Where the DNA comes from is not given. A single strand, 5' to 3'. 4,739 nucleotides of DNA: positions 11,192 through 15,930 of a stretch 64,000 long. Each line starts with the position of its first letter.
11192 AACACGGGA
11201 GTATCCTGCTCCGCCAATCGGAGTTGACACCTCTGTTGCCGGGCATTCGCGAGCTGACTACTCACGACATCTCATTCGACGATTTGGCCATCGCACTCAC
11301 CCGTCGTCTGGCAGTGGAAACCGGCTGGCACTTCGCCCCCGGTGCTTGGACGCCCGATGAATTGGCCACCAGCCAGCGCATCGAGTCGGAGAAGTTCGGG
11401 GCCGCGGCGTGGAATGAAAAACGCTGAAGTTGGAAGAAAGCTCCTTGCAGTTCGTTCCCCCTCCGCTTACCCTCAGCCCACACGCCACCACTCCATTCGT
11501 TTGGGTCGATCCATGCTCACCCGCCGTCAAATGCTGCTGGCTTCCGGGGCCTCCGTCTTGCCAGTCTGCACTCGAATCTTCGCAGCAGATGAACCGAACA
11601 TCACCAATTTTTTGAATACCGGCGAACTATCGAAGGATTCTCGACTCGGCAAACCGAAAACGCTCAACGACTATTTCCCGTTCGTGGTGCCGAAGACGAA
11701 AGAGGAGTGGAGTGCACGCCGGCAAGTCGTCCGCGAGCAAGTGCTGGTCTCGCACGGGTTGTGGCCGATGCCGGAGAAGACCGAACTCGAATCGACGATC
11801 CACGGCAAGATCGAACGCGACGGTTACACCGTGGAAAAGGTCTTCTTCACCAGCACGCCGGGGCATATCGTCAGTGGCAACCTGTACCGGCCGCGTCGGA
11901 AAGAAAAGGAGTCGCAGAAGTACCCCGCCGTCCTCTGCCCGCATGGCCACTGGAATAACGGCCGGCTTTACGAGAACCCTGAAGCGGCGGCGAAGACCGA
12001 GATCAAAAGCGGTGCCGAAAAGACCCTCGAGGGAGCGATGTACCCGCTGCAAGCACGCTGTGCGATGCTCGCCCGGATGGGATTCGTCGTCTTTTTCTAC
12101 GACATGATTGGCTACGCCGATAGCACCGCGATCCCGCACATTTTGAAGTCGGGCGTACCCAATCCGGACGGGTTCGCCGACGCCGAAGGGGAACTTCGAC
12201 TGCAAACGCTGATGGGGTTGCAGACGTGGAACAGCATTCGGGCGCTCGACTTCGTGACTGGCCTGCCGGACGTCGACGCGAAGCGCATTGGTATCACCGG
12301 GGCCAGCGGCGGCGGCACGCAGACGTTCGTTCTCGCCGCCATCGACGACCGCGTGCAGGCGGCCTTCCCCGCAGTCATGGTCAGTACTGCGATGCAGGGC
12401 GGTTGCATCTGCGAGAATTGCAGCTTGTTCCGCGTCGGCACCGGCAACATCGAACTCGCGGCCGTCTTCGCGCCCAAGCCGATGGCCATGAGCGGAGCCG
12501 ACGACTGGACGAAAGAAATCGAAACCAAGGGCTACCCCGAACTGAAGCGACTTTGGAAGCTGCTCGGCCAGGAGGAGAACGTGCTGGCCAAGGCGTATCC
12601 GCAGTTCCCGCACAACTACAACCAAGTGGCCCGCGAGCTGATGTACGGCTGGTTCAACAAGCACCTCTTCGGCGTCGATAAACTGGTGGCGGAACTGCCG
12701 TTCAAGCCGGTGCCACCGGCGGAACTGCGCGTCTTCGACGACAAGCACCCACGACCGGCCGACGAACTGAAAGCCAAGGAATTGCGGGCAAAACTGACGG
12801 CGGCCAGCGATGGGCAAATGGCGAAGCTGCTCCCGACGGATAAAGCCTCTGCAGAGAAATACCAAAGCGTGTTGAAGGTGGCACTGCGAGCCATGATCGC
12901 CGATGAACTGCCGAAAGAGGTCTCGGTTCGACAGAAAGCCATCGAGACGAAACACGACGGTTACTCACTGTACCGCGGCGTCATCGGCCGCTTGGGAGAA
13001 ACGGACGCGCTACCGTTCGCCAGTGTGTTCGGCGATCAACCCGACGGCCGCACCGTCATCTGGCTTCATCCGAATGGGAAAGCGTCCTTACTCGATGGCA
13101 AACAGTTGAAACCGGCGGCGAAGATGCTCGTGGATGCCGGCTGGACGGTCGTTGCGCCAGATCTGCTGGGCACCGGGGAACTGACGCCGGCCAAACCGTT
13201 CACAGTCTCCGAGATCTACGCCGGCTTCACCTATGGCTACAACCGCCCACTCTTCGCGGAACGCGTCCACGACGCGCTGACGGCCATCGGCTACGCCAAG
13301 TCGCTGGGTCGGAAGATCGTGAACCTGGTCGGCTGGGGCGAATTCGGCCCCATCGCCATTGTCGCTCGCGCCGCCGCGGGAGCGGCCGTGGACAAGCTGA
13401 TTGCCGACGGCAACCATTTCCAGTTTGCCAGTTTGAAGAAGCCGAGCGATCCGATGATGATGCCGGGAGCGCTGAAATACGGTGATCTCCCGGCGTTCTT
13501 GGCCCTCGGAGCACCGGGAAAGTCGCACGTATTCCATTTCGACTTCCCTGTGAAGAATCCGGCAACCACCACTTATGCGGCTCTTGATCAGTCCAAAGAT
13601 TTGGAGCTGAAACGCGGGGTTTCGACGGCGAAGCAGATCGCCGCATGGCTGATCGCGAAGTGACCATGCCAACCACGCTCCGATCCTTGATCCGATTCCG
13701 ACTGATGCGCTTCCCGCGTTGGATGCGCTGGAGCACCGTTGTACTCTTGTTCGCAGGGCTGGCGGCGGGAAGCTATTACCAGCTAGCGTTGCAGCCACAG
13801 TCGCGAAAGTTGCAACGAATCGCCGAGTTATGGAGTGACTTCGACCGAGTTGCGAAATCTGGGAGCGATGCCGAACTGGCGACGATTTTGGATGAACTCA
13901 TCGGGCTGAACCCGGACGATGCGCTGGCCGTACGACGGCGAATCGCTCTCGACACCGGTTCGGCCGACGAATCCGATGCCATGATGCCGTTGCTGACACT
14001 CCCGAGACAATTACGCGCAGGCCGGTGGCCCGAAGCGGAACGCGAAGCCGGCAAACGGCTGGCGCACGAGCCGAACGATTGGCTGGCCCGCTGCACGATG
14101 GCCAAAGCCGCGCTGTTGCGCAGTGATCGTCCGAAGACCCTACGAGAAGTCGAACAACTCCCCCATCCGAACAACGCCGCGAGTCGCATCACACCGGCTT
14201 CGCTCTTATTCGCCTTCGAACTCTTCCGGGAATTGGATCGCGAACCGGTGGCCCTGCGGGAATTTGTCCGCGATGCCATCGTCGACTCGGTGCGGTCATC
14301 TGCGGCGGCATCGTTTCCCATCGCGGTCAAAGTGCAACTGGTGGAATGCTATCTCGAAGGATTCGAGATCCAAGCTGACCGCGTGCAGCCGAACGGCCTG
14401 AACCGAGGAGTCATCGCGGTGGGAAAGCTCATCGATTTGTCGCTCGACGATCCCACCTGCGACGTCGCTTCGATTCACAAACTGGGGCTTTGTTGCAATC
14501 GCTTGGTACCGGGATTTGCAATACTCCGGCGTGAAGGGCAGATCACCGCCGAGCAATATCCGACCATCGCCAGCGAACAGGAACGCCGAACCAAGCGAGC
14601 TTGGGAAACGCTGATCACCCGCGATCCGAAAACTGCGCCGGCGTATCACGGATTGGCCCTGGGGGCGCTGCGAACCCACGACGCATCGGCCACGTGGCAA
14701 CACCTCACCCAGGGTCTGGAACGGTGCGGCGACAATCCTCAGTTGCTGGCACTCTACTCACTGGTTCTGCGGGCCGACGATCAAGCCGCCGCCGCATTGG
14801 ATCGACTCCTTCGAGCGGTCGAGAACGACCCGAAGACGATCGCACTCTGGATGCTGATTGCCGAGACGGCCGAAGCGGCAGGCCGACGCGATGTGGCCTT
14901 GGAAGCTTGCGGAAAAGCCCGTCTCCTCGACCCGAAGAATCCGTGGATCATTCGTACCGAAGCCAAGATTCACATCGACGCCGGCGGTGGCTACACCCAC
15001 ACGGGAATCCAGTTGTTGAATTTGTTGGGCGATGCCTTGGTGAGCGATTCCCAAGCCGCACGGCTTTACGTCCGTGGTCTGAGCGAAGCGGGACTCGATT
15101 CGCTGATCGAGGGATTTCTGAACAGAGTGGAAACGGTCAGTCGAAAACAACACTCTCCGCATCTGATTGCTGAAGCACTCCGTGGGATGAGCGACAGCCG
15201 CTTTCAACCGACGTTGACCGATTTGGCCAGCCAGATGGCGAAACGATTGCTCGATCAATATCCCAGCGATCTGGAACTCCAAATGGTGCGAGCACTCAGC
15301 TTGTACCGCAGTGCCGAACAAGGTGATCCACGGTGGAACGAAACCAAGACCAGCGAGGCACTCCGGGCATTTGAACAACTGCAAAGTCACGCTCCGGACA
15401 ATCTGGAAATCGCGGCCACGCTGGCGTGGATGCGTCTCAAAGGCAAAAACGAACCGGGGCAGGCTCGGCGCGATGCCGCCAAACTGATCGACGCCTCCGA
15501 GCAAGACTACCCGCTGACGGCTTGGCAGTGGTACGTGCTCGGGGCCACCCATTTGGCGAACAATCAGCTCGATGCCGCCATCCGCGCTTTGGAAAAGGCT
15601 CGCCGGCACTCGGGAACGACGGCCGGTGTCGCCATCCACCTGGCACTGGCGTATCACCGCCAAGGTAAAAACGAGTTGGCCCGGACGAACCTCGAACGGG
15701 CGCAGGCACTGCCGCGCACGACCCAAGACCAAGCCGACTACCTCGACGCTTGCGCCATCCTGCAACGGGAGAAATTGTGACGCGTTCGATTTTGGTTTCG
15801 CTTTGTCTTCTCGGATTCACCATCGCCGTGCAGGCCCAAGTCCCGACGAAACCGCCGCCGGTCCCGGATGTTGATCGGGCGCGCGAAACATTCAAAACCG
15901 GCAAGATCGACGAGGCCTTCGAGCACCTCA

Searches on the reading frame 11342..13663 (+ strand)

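Call 46: search_protein_families(library=pfam, proteins=[window:11342-13663:+], max_evalue=0.00001)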
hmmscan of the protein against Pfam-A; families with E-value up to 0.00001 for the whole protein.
window:11342-13663:+ (773 aa): 1 family
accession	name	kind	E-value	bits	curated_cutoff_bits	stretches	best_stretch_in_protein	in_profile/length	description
PF05448.18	AXE1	-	5.8e-07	29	21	0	298-344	160-206/321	Acetyl xylan esterase (AXE1)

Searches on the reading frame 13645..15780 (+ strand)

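Call 46: search_protein_families(library=pfam, proteins=[window:13645-15780:+], max_evalue=0.00001)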
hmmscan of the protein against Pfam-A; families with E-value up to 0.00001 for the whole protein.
window:13645-15780:+ (711 aa): 6 families
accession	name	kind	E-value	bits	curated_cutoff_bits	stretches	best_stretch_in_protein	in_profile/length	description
PF13428.12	TPR_14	-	3.6e-12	46.1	23.5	0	627-667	2-42/44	Tetratricopeptide repeat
PF14559.12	TPR_19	-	1.7e-08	35.1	25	0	637-704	2-66/68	Tetratricopeptide repeat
PF07719.23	TPR_2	-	2.7e-08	33.8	27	0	629-655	4-30/34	Tetratricopeptide repeat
PF23914.1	TPR_CcmH_CycH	-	3.2e-08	34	42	0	623-688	47-112/158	Cytochrome c-type biogenesis protein H TPR domain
PF13181.12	TPR_8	-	1.4e-06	28.4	25.7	0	664-689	5-30/34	Tetratricopeptide repeat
PF00515.34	TPR_1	-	3.9e-06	26.9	27.8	0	626-652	1-27/34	Tetratricopeptide repeat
